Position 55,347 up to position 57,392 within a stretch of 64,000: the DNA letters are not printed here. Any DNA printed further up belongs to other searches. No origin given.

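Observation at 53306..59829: Predicted CDP-activated branched-chain 3,6-dideoxyhexose (yersiniose-like) pathway in a CPR-like genome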

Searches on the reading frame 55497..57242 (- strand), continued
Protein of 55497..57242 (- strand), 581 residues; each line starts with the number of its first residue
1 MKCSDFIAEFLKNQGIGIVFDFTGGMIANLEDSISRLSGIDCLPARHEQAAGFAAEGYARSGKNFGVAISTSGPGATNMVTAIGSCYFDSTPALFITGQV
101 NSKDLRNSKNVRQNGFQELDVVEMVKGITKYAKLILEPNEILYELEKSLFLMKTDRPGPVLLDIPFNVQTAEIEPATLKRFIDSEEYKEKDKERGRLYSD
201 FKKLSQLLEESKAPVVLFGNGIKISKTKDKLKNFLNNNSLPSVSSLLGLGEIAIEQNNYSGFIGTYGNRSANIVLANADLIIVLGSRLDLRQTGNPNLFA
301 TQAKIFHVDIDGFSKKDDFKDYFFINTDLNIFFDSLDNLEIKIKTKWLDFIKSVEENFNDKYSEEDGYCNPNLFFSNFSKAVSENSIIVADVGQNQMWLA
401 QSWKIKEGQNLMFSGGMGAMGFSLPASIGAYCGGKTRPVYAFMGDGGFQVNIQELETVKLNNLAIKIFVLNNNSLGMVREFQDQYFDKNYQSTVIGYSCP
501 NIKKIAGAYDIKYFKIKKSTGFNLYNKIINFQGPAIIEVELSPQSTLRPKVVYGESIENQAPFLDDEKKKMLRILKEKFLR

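Call 33: search_solved_structures(query=window:55497-57242:-, max_evalue=1e-80, show_alignments=2)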
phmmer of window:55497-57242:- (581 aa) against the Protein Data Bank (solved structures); distinct sequences matched with E-value up to 1e-80: 9.
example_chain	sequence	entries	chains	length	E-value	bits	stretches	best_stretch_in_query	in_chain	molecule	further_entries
5ahk_A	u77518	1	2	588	7.1e-110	371.4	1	1-564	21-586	ACETOLACTATE SYNTHASE II, LARGE SUBUNIT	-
7tzz_A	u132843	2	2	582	1.6e-82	281.1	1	2-554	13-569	Acetolactate synthase, chloroplastic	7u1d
6u9h_A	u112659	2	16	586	2.8e-82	280.3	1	2-554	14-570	Acetolactate synthase, chloroplastic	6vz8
1ybh_A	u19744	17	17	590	2.9e-82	280.3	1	2-554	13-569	Acetolactate synthase, chloroplast | Acetolactate synthase | Acetolactate synthase, chloroplastic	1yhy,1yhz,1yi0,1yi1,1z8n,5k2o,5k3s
8et5_A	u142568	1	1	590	2.9e-82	280.3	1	2-554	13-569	Acetolactate synthase, chloroplastic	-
6lpi_A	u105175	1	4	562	3.6e-82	279.9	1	4-554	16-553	Acetolactate synthase isozyme 1 large subunit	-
7stq_A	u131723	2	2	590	4e-82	279.8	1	2-554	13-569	Acetolactate synthase, chloroplastic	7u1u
7u25_A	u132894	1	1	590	6.2e-82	279.1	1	2-554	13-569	Acetolactate synthase, chloroplastic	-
3e9y_A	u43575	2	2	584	7.2e-82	278.9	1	2-554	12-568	Acetolactate synthase, chloroplastic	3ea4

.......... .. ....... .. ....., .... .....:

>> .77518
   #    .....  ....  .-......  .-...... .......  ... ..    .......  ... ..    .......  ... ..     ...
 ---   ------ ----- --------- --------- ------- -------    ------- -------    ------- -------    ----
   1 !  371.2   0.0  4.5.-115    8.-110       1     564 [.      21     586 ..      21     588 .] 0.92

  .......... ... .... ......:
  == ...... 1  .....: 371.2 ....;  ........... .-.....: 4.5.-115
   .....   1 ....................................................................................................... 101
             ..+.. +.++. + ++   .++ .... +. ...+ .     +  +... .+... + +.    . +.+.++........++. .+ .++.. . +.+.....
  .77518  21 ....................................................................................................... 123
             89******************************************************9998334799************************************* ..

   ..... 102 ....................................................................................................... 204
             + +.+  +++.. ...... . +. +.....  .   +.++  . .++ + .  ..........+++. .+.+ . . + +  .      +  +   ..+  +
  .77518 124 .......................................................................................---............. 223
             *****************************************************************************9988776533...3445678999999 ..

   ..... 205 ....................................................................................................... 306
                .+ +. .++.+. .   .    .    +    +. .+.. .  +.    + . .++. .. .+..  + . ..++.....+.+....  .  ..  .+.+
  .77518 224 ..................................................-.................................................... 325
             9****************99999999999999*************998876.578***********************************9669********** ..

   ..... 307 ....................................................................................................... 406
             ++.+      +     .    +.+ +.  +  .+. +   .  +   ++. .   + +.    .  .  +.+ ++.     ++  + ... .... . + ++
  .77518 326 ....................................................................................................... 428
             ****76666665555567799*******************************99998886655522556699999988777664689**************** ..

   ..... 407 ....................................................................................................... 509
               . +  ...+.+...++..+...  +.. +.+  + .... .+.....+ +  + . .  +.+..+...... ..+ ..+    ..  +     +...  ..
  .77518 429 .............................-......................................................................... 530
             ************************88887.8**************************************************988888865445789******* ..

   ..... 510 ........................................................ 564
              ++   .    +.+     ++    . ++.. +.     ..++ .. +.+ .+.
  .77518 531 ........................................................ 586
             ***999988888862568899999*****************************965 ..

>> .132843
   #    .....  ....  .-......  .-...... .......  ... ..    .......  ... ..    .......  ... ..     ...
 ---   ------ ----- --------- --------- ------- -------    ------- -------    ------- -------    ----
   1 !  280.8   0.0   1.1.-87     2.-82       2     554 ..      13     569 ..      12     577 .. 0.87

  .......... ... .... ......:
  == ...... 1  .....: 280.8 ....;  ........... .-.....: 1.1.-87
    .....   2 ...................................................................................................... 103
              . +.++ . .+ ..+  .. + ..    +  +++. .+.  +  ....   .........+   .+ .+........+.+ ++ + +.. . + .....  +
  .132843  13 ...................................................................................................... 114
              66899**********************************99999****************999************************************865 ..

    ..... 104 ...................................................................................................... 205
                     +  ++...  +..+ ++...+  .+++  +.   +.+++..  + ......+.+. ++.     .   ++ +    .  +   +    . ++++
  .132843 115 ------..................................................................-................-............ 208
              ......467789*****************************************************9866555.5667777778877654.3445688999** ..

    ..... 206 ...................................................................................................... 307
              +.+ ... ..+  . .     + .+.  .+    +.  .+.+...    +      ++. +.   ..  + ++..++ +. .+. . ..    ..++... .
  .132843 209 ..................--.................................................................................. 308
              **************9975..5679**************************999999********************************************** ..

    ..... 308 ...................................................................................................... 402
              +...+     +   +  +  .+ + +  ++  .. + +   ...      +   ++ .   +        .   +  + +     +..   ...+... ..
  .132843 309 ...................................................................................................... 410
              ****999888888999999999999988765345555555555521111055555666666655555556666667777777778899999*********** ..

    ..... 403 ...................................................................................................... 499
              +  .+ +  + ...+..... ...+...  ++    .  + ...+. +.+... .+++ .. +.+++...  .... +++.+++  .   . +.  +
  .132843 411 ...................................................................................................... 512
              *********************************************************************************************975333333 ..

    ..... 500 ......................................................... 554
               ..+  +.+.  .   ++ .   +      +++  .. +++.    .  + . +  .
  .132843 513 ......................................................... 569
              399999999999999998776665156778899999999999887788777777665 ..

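Call 36: search_protein_families(library=pfam, proteins=[L032:6180-7208:+, L032:9083-9994:+, L032:13174-14247:+, L032:5083-6159:+, L019:6962-7990:-, L019:11792-12583:+, L019:12600-13358:+, L019:13358-14278:+, L019:14275-15198:+, L019:6242-6934:+], max_evalue=0.00001)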
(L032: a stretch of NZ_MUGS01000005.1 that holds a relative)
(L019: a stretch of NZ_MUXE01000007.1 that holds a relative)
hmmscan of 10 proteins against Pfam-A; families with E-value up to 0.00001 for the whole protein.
L032:6180-7208:+ (342 aa): 4 families
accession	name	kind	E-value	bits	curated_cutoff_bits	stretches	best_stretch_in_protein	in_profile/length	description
PF00970.30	FAD_binding_6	-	1.7e-16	60.8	21.1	1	6-103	2-99/99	Oxidoreductase FAD-binding domain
PF00175.26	NAD_binding_1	-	3.6e-16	60.2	22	1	117-223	4-108/109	Oxidoreductase NAD-binding domain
PF00111.32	Fer2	-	1.5e-12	47.7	21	1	263-333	4-76/77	2Fe-2S iron-sulfur cluster binding domain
PF08030.17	NAD_binding_6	-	7.8e-06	26.5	22.2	0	111-194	3-93/156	Ferric reductase NAD binding domain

L032:9083-9994:+ (303 aa): 3 families
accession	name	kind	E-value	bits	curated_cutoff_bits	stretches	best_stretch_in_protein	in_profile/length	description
PF01370.27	Epimerase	-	2.1e-38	132.5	20.9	1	4-230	1-239/240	NAD dependent epimerase/dehydratase family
PF16363.11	GDP_Man_Dehyd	-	1.4e-27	97.5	27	1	5-247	1-264/332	GDP-mannose 4,6 dehydratase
PF04321.23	RmlD_sub_bind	-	7.6e-07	28.9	27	1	3-237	2-219/287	RmlD substrate binding domain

L032:13174-14247:+ (357 aa): 1 family
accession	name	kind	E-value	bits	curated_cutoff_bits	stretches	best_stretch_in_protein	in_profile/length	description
PF13524.12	Glyco_trans_1_2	-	5.4e-24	85.2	25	1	267-351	57-142/144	Glycosyl transferase-like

L032:5083-6159:+ (358 aa): 1 family
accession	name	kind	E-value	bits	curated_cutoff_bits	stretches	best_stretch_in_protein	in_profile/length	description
PF02706.20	Wzz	-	4.6e-07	30.5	25.5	1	26-115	10-87/91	Chain length determinant protein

L019:6962-7990:- (342 aa): 1 family
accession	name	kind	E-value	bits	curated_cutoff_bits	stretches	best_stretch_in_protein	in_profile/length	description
PF00535.33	Glycos_transf_2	-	3.6e-10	40.5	23.3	1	6-111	1-104/168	Glycosyl transferase family 2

L019:11792-12583:+ (263 aa): 3 families
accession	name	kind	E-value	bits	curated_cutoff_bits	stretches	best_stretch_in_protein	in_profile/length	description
PF00456.26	Transketolase_N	-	1.4e-40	139.7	22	1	19-260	18-272/334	Transketolase, thiamine diphosphate binding domain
PF13292.11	DXP_synthase_N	-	1.7e-09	37.8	21.2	1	2-174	17-172/274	1-deoxy-D-xylulose-5-phosphate synthase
PF00676.26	E1_dh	-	5.8e-06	25.9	22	1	110-215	99-203/300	Dehydrogenase E1 component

L019:12600-13358:+ (252 aa): 2 families
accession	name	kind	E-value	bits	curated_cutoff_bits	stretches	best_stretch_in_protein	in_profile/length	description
PF05711.17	TylF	-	3e-12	46.8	23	1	61-215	88-231/264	Macrocin-O-methyltransferase (TylF)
PF13578.12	Methyltransf_24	-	9.1e-07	30.2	26.3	1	69-212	1-104/105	Methyltransferase domain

L019:13358-14278:+ (306 aa): 2 families
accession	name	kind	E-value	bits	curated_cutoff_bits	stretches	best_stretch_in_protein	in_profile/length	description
PF02779.29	Transket_pyr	-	1.4e-36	126.2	27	1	1-159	5-170/174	Transketolase, pyrimidine binding domain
PF02780.25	Transketolase_C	-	4.3e-19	69.1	25.9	1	181-297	6-123/124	Transketolase, C-terminal domain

L019:14275-15198:+ (307 aa): 4 families
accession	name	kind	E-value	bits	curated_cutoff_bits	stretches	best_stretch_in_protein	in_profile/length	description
PF01370.27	Epimerase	-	2.6e-23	83.2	20.9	1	3-213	1-239/240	NAD dependent epimerase/dehydratase family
PF16363.11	GDP_Man_Dehyd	-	9.9e-08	32.2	27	0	4-237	1-271/332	GDP-mannose 4,6 dehydratase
PF01073.25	3Beta_HSD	-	1.4e-06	28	22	0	37-197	52-224/280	3-beta hydroxysteroid dehydrogenase/isomerase family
PF04321.23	RmlD_sub_bind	-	3e-06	26.9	27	0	1-61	1-59/287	RmlD substrate binding domain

L019:6242-6934:+ (230 aa): 2 families
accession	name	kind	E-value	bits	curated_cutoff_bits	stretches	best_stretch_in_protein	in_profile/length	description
PF02348.25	CTP_transf_3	-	9.1e-32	111.1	22.6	1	9-205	2-184/217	Cytidylyltransferase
PF01128.25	IspD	-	2e-06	28.2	27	1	8-134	2-127/221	2-C-methyl-D-erythritol 4-phosphate cytidylyltransferase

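Call 83: find_related_loci(query=window:55497-57242:-, collection=metagenome_contigs, flank=7000)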
Query window:55497-57242:- (581 aa) in metagenome_contigs; peptide patterns used: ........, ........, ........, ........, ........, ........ (x = any residue, [..] = any of these).
600 stretches matched a pattern (row limit reached: there are more); 574 encode a relative of the query (tblastn E <= 1e-3); the best 80 are kept; 80 distinct loci.
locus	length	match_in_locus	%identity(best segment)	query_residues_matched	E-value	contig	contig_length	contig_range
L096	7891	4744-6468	44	1-568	2e-158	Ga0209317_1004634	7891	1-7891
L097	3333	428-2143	44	1-565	2e-161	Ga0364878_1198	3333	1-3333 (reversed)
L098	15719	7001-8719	43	1-570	2e-153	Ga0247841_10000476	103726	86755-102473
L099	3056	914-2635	42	1-568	7e-160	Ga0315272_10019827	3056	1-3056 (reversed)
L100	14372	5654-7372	43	1-570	4e-152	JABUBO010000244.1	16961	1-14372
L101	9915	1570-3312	44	1-572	1e-151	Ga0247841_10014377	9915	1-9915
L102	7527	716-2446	45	1-565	5e-151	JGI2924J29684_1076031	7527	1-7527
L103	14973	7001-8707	45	1-571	4e-150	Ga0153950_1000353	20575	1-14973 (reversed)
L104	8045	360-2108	43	1-577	7e-149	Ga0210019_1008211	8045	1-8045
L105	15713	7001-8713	43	1-564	2e-147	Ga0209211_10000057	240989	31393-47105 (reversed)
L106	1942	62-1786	43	1-572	6e-159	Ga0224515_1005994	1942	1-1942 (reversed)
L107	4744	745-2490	43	1-577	2e-148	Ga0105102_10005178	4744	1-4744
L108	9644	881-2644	42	1-565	4e-145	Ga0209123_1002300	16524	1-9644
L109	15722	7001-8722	41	1-568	5e-145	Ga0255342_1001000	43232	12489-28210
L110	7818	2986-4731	42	1-578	4e-143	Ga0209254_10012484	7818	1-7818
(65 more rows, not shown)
